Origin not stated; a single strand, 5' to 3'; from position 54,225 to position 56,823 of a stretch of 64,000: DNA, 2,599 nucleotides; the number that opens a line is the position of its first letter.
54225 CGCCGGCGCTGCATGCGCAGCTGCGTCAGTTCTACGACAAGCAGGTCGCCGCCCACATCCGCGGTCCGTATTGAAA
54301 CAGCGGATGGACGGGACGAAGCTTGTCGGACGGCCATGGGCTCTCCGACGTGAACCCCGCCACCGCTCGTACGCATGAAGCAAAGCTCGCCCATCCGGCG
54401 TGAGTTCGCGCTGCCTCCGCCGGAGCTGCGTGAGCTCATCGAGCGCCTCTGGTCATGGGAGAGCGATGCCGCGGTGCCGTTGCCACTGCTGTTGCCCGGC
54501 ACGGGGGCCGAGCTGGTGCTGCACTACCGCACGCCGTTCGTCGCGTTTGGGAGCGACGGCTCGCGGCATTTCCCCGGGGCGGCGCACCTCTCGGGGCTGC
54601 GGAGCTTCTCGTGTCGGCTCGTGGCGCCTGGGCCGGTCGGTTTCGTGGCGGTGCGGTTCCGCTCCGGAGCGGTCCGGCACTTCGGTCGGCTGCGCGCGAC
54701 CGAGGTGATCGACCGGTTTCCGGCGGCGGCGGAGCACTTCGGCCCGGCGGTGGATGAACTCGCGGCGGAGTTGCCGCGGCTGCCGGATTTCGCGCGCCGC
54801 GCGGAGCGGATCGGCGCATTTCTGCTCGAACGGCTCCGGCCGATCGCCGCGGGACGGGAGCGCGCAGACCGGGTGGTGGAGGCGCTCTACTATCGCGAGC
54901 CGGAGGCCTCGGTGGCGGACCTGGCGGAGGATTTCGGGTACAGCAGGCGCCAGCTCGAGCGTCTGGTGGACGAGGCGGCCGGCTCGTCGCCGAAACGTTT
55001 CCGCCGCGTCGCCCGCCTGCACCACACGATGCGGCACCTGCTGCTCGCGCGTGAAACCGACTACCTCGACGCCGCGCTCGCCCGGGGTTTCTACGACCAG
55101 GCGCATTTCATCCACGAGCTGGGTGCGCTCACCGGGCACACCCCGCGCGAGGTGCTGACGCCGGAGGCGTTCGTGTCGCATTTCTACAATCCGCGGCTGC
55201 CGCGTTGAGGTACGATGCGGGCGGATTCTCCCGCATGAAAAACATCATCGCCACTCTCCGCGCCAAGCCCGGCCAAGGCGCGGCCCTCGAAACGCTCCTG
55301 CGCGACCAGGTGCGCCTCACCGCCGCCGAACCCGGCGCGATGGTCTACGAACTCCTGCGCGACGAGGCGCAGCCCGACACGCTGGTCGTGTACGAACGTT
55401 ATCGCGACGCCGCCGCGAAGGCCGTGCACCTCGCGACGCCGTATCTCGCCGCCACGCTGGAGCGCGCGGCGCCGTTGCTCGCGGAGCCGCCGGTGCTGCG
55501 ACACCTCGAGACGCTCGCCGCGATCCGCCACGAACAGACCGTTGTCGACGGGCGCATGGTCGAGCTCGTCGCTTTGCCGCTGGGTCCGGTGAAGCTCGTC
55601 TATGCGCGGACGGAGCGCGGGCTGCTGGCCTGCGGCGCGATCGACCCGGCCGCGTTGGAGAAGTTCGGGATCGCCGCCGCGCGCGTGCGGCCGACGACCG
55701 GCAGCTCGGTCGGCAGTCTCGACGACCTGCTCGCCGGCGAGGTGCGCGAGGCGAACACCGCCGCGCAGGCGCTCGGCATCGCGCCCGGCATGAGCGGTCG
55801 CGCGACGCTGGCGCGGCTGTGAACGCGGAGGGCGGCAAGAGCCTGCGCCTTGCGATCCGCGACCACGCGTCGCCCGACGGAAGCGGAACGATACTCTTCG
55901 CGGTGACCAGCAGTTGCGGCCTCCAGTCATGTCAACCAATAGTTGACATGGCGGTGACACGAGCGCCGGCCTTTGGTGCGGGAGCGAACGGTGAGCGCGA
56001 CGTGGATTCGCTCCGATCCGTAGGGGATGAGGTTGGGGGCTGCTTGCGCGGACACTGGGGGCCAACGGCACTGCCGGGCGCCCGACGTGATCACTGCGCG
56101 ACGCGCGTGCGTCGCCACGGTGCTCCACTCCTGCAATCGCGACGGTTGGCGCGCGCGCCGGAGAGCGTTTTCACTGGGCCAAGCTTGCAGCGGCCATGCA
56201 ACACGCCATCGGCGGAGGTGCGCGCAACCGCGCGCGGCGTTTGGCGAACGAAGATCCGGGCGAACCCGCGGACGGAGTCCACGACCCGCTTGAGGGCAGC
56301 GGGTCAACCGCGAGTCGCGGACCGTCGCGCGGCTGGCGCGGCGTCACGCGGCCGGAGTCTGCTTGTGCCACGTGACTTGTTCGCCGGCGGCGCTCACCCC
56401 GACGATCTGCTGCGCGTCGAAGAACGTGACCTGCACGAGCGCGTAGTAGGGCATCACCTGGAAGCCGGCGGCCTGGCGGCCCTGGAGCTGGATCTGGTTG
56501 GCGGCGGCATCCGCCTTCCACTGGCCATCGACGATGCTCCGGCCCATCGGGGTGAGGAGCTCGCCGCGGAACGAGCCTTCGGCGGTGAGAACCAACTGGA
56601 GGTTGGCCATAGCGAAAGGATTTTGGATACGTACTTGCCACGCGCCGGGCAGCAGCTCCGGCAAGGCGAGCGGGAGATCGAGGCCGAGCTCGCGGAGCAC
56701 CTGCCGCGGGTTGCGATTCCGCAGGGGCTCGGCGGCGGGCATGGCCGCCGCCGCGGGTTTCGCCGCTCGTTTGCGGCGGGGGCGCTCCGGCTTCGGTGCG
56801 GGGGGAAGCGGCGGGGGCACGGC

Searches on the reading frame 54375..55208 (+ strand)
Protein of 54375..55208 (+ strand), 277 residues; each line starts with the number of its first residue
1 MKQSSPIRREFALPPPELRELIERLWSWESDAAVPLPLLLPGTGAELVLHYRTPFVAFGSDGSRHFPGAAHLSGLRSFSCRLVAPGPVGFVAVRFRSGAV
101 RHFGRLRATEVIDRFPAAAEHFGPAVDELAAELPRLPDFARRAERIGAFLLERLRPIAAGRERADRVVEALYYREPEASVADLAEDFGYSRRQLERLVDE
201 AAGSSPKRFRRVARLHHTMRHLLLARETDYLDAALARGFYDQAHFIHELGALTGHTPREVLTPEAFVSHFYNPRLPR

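Call 3: search_protein_families(library=pfam, proteins=[window:54375-55208:+], max_evalue=0.01)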
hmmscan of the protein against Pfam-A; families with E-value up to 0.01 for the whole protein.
window:54375-55208:+ (277 aa): 3 families
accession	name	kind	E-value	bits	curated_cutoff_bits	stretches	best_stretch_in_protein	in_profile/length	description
PF12833.13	HTH_18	-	3.3e-14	53.4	33.6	1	183-260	1-77/80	Helix-turn-helix domain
PF20240.3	DUF6597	-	4e-09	36.9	27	1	13-114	4-100/103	Domain of unknown function (DUF6597)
PF00165.29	HTH_AraC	-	4.8e-08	33.4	26.6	1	179-211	10-42/42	Bacterial regulatory helix-turn-helix proteins, AraC family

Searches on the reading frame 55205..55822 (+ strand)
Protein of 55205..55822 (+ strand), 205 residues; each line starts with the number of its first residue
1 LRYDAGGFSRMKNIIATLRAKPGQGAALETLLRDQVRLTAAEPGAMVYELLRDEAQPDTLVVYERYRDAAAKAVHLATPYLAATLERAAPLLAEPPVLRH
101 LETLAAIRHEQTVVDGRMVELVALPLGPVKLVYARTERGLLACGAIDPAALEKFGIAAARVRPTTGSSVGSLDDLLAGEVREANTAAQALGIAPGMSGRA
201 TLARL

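Call 3: search_protein_families(library=pfam, proteins=[window:55205-55822:+], max_evalue=0.01)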
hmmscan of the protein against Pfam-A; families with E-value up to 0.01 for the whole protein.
window:55205-55822:+ (205 aa): 2 families
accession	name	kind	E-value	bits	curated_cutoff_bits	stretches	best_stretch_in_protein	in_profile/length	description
PF08827.16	DUF1805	-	2e-20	73.2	29.5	1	142-205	1-64/64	Domain of unknown function (DUF1805)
PF03992.22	ABM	-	6.7e-15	55.5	23.1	1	14-86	4-77/78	Antibiotic biosynthesis monooxygenase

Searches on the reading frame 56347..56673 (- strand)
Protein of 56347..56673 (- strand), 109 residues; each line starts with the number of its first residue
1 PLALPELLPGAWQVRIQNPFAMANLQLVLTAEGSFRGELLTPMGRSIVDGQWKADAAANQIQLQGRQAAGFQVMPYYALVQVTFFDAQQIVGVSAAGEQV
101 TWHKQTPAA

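Call 26: find_homologous_proteins(query=A2, max_evalue=0.001)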
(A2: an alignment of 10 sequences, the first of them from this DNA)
Query A2 (10 sequences) (109 aa, profile of the alignment): 26 proteins with E <= 0.001 among 785 candidates.
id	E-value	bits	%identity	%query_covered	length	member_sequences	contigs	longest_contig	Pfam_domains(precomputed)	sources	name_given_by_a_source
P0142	1.3e-43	165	65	99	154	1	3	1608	-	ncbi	-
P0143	1.8e-43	165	62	99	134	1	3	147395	-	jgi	jgi:hypothetical protein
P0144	2.9e-43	164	66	99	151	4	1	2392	-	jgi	-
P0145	3.1e-43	164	59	94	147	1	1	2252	-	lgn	-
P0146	1.2e-42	162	62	99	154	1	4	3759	-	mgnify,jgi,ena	mgnify:CR=1 FL=1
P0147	1.3e-42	162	64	99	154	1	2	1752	-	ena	-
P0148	4.8e-42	160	61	99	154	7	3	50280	-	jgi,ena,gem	-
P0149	1.7e-41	158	62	99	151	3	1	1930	-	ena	-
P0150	4.4e-41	157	58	99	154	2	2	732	-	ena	-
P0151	4.4e-41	157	58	99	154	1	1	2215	-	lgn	-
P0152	2.4e-37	145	50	95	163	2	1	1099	-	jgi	-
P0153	1.1e-36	143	51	94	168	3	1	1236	-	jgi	jgi:hypothetical protein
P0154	6.2e-36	140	49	94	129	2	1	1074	-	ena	-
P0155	4.6e-35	138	51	94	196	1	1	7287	-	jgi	jgi:hypothetical protein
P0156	7.4e-33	131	62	86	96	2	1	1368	-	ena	-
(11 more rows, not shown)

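Call 27: search_protein_families(library=pfam, proteins=[window:56347-56673:-], max_evalue=10)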
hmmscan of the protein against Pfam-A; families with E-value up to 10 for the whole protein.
seq(109 aa): 2 families
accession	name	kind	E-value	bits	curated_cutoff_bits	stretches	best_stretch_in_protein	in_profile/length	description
PF25784.1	BigA_N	-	0.1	13.2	24.5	1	39-72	35-68/80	BigA and YdbA N-terminal beta barrel domain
PF13159.12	DUF3994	-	0.24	11.8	25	1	8-65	36-92/123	Domain of unknown function (DUF3994)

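Call 29: find_related_loci(query=A2, collection=genome_contigs, flank=8000)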
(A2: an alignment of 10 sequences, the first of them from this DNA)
Query A2 (109 aa) in genome_contigs; peptide patterns used: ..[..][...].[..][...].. (x = any residue, [..] = any of these).
20 stretches matched a pattern; 12 encode a relative of the query (tblastn E <= 1e-3); 12 distinct loci.
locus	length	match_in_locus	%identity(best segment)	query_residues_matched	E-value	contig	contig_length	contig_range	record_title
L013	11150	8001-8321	84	3-109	1e-58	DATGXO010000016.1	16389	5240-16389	MAG TPA_asm: Opitutaceae bacterium isolate SMAG_U10611 k141_206395, whole genome shotgun sequence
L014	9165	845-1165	83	3-109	8e-58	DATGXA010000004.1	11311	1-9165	MAG TPA_asm: Opitutaceae bacterium isolate SMAG_U10596 k141_160735, whole genome shotgun sequence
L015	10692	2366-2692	78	1-109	1e-55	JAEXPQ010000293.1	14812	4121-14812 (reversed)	MAG: Verrucomicrobia bacterium isolate OH_HBrB_193 k127_2259035, whole genome shotgun sequence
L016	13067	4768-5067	81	10-109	2e-54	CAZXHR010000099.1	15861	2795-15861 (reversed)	MAG TPA_asm: uncultured Opitutaceae bacterium isolate SRP167436_co1_97 genome assembly, contig: NODE_5958_length_15861_c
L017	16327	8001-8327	71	1-109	2e-51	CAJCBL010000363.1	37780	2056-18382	MAG: uncultured Verrucomicrobia bacterium isolate Loc080925-8-8m_bin-163 genome assembly, contig: bin-163:363/379, whole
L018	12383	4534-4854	69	1-107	2e-50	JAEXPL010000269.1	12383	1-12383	MAG: Verrucomicrobia bacterium isolate OH_HBrB_185 k127_1890661, whole genome shotgun sequence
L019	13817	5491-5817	67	1-109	2e-49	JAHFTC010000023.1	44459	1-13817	MAG: Opitutaceae bacterium isolate nzgw611 NODE_1088_length_44460_cov_4.031958, whole genome shotgun sequence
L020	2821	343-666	63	2-109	6e-45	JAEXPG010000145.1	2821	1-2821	MAG: Verrucomicrobia bacterium isolate OH_HBrB_179 k127_618390, whole genome shotgun sequence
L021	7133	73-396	64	2-109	2e-44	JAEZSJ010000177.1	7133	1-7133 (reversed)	MAG: Verrucomicrobia bacterium isolate OH_PDB_226 k127_1126995, whole genome shotgun sequence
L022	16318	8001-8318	62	4-109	6e-42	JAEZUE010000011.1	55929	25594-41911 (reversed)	MAG: Verrucomicrobia bacterium isolate OH_PDB_75 k127_1323938, whole genome shotgun sequence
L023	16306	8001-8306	48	3-104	4e-27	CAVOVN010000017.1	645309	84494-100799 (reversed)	MAG: uncultured Acidobacteriaceae bacterium isolate MFD00008.bin.3.313 genome assembly, contig: contig_9747, whole genom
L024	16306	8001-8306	48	3-104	7e-27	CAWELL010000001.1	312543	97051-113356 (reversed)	MAG: uncultured Acidobacteriaceae bacterium isolate MFD05705.bin.1.81 genome assembly, contig: contig_22976, whole genom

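Call 57: search_solved_structures(query=A2, max_evalue=1)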
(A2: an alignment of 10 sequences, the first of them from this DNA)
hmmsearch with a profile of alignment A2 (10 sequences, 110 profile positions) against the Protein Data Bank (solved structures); distinct sequences matched with E-value up to 1: 8.
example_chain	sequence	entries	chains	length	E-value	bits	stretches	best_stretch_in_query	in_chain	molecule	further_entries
6czg_A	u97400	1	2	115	0.059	16.5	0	5-32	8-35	b11L5F_LGL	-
5c3m_A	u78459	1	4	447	0.15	15.1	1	4-85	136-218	Putative 6-phospho-beta-glucosidase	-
1s6y_A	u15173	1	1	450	0.15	15.1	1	4-85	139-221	6-phospho-beta-glucosidase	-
6czh_A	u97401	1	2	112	0.52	13.4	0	5-33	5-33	mFAP0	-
4pt6_A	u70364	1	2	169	0.61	13.2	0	56-98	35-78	Coagulation factor VIII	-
6czi_A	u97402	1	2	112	0.73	12.9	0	5-27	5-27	mFAP1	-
4zgf_A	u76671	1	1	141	0.97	12.5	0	24-65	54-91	Uncharacterized protein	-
3g5k_A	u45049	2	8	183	0.98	12.5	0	83-108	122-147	Peptide deformylase, mitochondrial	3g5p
